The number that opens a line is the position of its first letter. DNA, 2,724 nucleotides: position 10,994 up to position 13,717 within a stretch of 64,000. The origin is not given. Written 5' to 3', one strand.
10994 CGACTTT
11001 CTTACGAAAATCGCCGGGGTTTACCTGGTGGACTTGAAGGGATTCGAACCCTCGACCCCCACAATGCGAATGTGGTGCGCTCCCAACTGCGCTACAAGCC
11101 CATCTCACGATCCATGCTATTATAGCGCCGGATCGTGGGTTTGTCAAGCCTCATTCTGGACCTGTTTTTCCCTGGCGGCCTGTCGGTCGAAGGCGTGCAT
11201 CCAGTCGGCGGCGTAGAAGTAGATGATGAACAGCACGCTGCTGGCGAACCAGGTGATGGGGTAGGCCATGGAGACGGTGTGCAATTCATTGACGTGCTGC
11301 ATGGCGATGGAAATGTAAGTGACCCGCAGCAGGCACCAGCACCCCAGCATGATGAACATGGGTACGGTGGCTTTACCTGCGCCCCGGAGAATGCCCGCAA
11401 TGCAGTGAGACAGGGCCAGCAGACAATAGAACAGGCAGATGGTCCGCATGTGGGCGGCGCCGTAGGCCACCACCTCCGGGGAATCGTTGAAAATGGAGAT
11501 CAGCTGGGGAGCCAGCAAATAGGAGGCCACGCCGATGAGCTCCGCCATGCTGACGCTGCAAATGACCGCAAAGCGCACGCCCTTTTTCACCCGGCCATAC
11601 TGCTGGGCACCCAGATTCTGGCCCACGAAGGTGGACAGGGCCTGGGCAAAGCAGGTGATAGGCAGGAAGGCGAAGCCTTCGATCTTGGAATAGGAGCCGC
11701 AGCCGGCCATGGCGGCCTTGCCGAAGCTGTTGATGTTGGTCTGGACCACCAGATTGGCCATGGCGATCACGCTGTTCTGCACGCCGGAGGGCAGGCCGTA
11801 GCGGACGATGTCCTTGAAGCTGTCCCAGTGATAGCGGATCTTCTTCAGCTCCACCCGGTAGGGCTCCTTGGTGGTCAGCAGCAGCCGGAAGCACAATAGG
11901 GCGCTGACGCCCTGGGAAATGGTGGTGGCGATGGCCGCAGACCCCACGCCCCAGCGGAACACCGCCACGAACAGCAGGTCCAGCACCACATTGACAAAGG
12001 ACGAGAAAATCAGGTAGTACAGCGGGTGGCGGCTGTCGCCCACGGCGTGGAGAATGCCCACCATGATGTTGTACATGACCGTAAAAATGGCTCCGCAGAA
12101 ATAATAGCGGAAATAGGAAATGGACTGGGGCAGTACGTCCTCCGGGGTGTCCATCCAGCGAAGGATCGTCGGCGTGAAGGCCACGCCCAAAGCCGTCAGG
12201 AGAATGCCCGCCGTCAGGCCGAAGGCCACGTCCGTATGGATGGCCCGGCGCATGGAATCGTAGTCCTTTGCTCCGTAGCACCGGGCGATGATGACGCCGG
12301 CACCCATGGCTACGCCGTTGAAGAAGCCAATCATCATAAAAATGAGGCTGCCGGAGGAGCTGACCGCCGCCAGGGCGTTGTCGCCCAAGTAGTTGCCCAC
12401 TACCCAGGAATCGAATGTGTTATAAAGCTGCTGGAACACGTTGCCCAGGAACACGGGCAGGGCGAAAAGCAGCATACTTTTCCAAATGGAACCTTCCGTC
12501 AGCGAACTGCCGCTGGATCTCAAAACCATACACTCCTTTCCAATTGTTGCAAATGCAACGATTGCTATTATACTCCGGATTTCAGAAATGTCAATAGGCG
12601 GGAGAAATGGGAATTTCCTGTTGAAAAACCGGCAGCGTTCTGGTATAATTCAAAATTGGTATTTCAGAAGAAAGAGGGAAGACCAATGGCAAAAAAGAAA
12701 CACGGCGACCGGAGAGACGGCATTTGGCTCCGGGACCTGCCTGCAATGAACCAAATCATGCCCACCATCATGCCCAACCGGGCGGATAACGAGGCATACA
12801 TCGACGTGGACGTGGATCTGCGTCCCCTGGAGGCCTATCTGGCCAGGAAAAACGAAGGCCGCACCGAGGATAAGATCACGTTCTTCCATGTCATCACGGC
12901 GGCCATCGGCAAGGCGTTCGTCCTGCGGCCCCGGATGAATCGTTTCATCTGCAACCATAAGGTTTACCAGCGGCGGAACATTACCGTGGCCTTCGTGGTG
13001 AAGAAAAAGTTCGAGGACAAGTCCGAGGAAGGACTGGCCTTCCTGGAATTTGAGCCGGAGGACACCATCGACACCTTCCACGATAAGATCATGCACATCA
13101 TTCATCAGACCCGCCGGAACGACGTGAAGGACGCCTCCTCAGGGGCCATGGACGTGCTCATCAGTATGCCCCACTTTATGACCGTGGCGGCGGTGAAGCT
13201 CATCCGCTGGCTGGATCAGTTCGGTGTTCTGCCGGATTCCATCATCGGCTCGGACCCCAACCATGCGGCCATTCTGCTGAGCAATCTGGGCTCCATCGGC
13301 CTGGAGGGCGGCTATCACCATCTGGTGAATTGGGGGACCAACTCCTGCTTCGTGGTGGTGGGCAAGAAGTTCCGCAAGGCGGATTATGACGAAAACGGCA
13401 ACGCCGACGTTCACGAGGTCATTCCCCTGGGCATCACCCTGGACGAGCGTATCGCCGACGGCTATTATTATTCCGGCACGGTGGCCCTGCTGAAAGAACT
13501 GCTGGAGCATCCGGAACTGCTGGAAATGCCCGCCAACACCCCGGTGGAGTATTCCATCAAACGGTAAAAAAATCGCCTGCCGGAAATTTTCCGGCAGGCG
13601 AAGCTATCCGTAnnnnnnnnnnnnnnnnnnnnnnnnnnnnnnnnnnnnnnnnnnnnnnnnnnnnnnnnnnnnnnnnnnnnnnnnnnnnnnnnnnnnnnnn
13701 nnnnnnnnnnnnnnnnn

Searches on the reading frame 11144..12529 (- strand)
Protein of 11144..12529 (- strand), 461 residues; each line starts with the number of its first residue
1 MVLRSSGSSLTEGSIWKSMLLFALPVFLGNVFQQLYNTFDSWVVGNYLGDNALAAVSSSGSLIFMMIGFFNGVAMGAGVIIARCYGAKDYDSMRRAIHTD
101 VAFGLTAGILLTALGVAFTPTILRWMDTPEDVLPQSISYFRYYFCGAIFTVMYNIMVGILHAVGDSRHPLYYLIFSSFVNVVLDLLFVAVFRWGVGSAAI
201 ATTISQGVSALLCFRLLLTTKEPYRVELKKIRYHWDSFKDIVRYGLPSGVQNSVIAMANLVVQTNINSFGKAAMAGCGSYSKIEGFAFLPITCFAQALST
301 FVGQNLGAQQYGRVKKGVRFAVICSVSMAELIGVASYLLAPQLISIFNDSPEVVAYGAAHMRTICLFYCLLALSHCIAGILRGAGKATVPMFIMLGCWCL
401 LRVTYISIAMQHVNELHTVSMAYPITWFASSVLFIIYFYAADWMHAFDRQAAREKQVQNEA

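Call 7: search_protein_families(library=pfam, proteins=[window:11144-12529:-], max_evalue=0.01)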
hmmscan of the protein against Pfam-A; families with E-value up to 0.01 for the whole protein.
window:11144-12529:- (461 aa): 4 families
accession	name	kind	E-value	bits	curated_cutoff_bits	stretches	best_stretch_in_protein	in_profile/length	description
PF01554.23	MatE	-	8.8e-58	195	24.9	2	25-185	1-160/161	MatE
PF03023.19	MurJ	-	8.6e-09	35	27.4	1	22-218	202-400/451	Lipid II flippase MurJ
PF13440.11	Polysacc_synt_3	-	0.0023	17.6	23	1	16-72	174-230/293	Polysaccharide biosynthesis protein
PF01943.22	Polysacc_synt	-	0.005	16.7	28.2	1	16-76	204-264/274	Polysaccharide biosynthesis protein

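Call 28: find_encoding_contigs(protein=window:11147-12523:-, flank=10000, max_places=10)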
Protein seq(459 aa) (459 aa): 22 contigs read that carry it; 10 places shown.
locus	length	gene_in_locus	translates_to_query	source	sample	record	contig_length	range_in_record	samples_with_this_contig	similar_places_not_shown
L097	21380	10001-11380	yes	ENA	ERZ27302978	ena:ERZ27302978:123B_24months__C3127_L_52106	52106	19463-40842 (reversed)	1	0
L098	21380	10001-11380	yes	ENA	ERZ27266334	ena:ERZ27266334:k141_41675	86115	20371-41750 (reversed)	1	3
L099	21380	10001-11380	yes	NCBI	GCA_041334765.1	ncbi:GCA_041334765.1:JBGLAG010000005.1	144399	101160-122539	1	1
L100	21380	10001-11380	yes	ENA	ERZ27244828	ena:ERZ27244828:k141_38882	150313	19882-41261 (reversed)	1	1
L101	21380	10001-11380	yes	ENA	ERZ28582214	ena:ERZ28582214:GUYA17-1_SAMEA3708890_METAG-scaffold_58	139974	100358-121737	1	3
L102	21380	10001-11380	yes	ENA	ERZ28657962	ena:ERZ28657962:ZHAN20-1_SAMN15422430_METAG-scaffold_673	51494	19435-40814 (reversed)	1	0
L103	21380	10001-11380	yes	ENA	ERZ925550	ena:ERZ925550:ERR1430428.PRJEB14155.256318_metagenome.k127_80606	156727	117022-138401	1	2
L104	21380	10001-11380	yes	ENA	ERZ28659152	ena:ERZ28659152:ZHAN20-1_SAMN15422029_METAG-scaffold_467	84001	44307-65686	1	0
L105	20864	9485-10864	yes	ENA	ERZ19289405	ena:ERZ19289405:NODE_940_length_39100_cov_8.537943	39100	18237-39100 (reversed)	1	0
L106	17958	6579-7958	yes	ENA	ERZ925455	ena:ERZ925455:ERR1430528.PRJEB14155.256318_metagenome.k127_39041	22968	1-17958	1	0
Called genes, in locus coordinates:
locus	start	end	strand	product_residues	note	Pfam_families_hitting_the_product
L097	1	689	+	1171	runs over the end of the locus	PF17757:UvrB_inter, PF02559:CarD_TRCF_RID, PF00270:DEAD, PF04851:ResIII (weak), PF00271:Helicase_C, PF03461:TRCF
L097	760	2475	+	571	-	PF04294:VanW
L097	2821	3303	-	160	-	PF02590:SPOUT_MTase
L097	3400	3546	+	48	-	-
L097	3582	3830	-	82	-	PF12116:SpoIIID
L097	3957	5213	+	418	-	PF01594:AI-2E_transport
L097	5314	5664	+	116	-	PF03551:PadR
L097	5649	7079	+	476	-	PF13349:DUF4097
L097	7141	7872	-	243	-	PF20260:PUA_4, PF04452:Methyltrans_RNA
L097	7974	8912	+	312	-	-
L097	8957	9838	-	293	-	PF00198:2-oxoacid_dh (weak)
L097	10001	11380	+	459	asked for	PF03023:MurJ, PF01554:MatE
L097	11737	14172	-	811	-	-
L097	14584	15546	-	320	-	PF00849:PseudoU_synth_2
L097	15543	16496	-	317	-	PF02603:Hpr_kinase_N, PF07475:Hpr_kinase_C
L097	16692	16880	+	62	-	PF00830:Ribosomal_L28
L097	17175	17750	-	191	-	PF12917:YfbR-like, PF13023:HD_3, PF01966:HD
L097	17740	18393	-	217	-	PF00702:Hydrolase, PF12710:HAD, PF13419:HAD_2, PF13242:Hydrolase_like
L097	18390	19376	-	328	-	PF01695:IstB_IS21, PF00308:Bac_DnaA (weak)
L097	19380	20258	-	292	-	PF07261:DnaB_2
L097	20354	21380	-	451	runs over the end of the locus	PF01554:MatE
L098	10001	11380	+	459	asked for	PF03023:MurJ, PF01554:MatE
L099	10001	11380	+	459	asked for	PF03023:MurJ, PF01554:MatE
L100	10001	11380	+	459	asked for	PF03023:MurJ, PF01554:MatE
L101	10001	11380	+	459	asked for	PF03023:MurJ, PF01554:MatE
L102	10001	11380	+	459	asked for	PF03023:MurJ, PF01554:MatE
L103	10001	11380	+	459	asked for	PF03023:MurJ, PF01554:MatE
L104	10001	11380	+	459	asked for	PF03023:MurJ, PF01554:MatE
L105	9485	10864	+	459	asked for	PF03023:MurJ, PF01554:MatE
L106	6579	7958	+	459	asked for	PF03023:MurJ, PF01554:MatE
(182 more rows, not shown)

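Call 41: search_protein_families(library=pfam, proteins=[L097:11737-14379:-], max_evalue=0.01)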
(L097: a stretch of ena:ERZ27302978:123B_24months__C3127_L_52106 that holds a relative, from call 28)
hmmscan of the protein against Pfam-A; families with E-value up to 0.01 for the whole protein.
L097:11737-14379:- (880 aa): 6 families
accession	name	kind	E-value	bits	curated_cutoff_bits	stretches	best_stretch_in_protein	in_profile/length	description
PF13306.12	LRR_5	-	1.1e-102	339.4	27.7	4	305-432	1-126/127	BspA type Leucine rich repeat region (6 copies)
PF19127.6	Choline_bind_3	-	2.8e-46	155.6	27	7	796-838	1-44/47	Choline-binding repeat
PF01473.26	Choline_bind_1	-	5.5e-41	137.2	20.5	9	797-816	1-19/19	Putative cell wall binding repeat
PF11525.13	CopK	-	2.5e-05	24.3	23.8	0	628-647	10-29/70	Copper resistance protein K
PF13855.12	LRR_8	-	2.6e-05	24.3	27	0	371-412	12-54/61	Leucine rich repeat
PF19812.4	DUF6295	-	0.0044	17.7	25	0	721-757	11-46/87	Family of unknown function (DUF6295)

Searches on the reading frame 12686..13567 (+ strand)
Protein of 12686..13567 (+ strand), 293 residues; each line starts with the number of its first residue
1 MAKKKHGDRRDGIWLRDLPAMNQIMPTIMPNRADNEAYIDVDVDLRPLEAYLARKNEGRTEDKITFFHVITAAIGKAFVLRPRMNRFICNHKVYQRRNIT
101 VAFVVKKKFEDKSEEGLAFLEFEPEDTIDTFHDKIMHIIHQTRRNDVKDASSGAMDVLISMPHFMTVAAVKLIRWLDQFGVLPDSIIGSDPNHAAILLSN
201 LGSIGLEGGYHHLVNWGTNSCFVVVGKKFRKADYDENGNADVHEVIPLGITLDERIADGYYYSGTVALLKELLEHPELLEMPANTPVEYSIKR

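Call 7: search_protein_families(library=pfam, proteins=[window:12686-13567:+], max_evalue=0.01)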
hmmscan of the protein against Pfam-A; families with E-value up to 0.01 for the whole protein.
window:12686-13567:+ (293 aa): 1 family
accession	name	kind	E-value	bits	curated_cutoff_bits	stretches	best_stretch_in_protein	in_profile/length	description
PF00198.28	2-oxoacid_dh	-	2.4e-12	47.2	23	1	191-279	145-230/232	2-oxoacid dehydrogenases acyltransferase (catalytic domain)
